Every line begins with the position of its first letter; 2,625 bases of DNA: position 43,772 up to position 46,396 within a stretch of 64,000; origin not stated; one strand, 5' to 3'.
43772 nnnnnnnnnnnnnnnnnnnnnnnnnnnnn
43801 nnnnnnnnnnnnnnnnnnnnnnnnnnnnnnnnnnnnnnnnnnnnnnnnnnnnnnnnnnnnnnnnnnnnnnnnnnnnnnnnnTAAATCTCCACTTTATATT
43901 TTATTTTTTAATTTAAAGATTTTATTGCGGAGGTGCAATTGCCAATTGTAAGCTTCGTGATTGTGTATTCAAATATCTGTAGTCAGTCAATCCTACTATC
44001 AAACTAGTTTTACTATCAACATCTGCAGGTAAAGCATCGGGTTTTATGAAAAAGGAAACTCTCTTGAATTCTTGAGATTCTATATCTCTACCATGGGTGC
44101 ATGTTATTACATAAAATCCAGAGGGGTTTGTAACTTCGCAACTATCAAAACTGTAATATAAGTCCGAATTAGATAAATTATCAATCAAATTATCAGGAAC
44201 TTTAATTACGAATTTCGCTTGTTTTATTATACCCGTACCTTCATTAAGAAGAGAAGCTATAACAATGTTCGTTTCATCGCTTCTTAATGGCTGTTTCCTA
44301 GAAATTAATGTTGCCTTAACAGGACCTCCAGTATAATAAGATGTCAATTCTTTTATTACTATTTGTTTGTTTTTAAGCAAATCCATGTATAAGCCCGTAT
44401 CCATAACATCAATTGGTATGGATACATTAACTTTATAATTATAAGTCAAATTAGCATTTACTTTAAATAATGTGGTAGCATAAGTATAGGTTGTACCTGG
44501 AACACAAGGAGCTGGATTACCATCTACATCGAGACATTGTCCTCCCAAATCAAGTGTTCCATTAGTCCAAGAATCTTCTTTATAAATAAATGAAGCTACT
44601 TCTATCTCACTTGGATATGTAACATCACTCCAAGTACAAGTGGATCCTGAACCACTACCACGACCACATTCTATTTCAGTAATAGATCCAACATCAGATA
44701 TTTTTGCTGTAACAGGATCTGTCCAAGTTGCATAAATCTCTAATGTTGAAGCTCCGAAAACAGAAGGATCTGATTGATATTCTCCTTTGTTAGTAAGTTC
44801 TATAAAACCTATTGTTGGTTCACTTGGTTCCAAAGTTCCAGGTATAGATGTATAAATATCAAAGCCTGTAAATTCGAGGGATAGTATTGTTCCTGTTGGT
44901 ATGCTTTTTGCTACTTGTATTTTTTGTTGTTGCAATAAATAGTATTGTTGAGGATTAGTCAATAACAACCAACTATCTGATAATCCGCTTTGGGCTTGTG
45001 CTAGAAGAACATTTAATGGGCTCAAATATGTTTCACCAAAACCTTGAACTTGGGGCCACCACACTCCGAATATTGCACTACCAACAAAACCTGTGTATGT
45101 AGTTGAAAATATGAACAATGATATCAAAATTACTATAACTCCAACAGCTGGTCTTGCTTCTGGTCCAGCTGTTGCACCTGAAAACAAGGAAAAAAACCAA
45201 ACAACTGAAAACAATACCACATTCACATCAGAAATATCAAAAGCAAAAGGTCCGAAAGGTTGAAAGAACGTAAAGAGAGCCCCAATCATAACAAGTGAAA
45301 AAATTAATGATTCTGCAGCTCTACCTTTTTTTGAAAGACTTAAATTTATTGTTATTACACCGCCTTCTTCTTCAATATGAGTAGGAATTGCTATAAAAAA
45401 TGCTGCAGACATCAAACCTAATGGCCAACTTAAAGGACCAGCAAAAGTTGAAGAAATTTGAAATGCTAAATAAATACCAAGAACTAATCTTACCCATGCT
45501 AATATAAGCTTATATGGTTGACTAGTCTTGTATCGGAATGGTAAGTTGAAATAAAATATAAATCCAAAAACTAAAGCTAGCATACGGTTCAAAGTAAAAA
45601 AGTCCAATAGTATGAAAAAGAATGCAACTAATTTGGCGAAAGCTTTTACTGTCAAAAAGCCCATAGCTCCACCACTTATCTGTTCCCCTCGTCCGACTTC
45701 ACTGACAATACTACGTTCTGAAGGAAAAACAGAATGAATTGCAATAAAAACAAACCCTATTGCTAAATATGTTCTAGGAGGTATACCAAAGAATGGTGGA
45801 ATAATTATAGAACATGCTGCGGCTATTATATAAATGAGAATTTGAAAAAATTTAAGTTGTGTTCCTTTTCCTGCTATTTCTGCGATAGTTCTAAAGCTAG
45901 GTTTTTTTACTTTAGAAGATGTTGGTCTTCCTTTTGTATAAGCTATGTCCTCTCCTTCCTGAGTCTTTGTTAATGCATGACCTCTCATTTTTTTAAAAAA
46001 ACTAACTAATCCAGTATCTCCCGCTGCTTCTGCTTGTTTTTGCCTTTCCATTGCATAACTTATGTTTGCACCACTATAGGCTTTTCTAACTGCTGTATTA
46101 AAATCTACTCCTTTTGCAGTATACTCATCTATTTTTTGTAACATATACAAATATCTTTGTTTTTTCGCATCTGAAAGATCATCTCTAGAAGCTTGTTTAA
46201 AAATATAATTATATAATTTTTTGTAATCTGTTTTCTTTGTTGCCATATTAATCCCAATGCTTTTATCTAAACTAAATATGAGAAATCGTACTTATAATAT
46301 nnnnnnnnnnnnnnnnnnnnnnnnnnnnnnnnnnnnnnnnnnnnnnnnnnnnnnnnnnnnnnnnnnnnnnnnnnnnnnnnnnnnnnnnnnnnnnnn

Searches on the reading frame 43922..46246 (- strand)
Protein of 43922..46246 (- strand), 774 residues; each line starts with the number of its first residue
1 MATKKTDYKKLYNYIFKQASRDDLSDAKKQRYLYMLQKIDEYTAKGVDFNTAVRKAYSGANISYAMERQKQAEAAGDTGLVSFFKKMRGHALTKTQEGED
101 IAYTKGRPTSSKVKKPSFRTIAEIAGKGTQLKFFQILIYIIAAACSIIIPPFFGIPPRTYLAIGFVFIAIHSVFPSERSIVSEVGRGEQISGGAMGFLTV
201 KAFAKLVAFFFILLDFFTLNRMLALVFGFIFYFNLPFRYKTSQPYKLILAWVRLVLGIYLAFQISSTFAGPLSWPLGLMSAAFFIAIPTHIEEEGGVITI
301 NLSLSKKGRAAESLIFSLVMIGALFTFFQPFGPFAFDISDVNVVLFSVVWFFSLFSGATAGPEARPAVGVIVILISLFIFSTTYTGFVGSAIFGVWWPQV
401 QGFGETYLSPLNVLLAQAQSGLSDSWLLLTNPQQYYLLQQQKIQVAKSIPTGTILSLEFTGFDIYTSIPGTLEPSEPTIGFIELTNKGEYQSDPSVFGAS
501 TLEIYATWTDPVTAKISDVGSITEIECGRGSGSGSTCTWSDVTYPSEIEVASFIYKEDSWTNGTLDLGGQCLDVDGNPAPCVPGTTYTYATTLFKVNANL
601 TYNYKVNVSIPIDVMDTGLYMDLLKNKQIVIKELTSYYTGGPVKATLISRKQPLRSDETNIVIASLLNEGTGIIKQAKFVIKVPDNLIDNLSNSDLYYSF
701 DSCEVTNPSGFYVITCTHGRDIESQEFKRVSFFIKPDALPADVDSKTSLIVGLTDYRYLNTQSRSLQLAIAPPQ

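Call 3: search_protein_families(library=pfam, proteins=[window:43922-46246:-], max_evalue=1)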
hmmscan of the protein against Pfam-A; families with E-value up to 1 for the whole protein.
window:43922-46246:- (774 aa): 0 families

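Call 4: search_protein_families(library=ncbifam, proteins=[window:43922-46246:-], max_evalue=1)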
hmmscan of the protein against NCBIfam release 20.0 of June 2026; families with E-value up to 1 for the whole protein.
window:43922-46246:- (774 aa): 0 families

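Call 68: find_homologous_proteins(query=window:43922-46246:-, max_evalue=1e-10)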
Query window:43922-46246:- (774 aa): 24 proteins with E <= 1e-10 among 8000 candidates.
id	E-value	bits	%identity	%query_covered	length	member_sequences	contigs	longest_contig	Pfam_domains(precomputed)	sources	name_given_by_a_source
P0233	0.0e+0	1740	100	100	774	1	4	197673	-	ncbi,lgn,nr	ncbi:MAG: hypothetical protein GTN40_00770 [Candidatus Aenigmarchaeota archaeon]|nr:hypothetical pro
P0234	0.0e+0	1079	72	86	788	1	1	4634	-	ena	-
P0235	5.5e-249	847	72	67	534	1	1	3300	-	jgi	-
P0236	2.1e-237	808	52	99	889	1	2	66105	-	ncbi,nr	ncbi:MAG: hypothetical protein GTN36_03565 [Candidatus Aenigmarchaeota archaeon]|nr:hypothetical pro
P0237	3.7e-208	712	48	99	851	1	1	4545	-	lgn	-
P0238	5.4e-172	592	40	99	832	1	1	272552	-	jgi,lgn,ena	-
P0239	6.1e-164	565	39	99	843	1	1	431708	-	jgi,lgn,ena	-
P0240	5.7e-159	549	39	100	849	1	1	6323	-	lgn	-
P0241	1.7e-153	531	40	99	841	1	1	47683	-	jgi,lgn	jgi:hypothetical protein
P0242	2.3e-148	514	38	99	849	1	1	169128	-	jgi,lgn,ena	-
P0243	1.5e-147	511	41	87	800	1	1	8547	-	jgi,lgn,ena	jgi:hypothetical protein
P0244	3.5e-141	490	40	88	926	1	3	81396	-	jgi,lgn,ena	jgi:hypothetical protein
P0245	9.8e-133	462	37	99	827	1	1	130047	-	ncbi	ncbi:MAG: hypothetical protein V1818_04425 [Candidatus Aenigmatarchaeota archaeon]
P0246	2.4e-132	461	35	100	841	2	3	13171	-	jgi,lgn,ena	-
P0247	1.0e-126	442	37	86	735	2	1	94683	-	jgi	jgi:hypothetical protein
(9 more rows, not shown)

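Call 79: predict_structure(alignment_id=A4)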
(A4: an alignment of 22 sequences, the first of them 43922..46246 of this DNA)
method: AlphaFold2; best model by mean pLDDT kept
length: 774 residues; sequences in the alignment: 22
mean_pLDDT: 76.3   pTM: 0.51
mean pLDDT of the five models: 76.3, 75.1, 74.4, 72.1, 68.5
residues with pLDDT >= 90: 20; 70-90: 567; 50-70: 147; < 50: 40
segments of 3 or more residues with pLDDT < 50: 1-4, 98-117, 185-187, 293-304
pLDDT, mean of each block of 10 residues (from residue 1): 58 87 82 88 85 83 82 76 75 58 37 46 54 79 84 79 86 71 52 67 82 82 83 80 73 86 80 83 83 42 55 86 79 62 80 86 81 79 66 66 62 63 77 83 70 73 80 78 81 69 84 70 82 85 81 74 60 76 74 82 84 88 86 80 84 84 86 80 83 81 85 87 84 85 85 86 80 64
secondary structure, 60 per line:
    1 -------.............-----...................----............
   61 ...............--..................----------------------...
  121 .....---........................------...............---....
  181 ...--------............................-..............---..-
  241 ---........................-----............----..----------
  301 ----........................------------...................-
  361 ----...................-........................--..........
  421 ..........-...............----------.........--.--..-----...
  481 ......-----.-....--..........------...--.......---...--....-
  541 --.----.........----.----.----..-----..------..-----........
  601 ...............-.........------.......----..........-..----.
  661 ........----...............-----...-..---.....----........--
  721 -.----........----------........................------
elements in order (helices of 4 or more, strands of 3 or more residues): H8-20 H26-44 H49-75 H78-95 H118-125 H129-152 H159-173 H177-183 H192-219 H221-234 H244-267 H273-284 H305-328 H341-359 H365-383 H385-408 H411-430 H432-446 E457-465 E478-486 H494-497 E500-509 E516-518 E521-527 E531-533 E536-539 E548-556 E593-615 H617-625 E632-638 E643-652 E660-668 E673-684 E702-706 E711-718 E727-734 E745-768
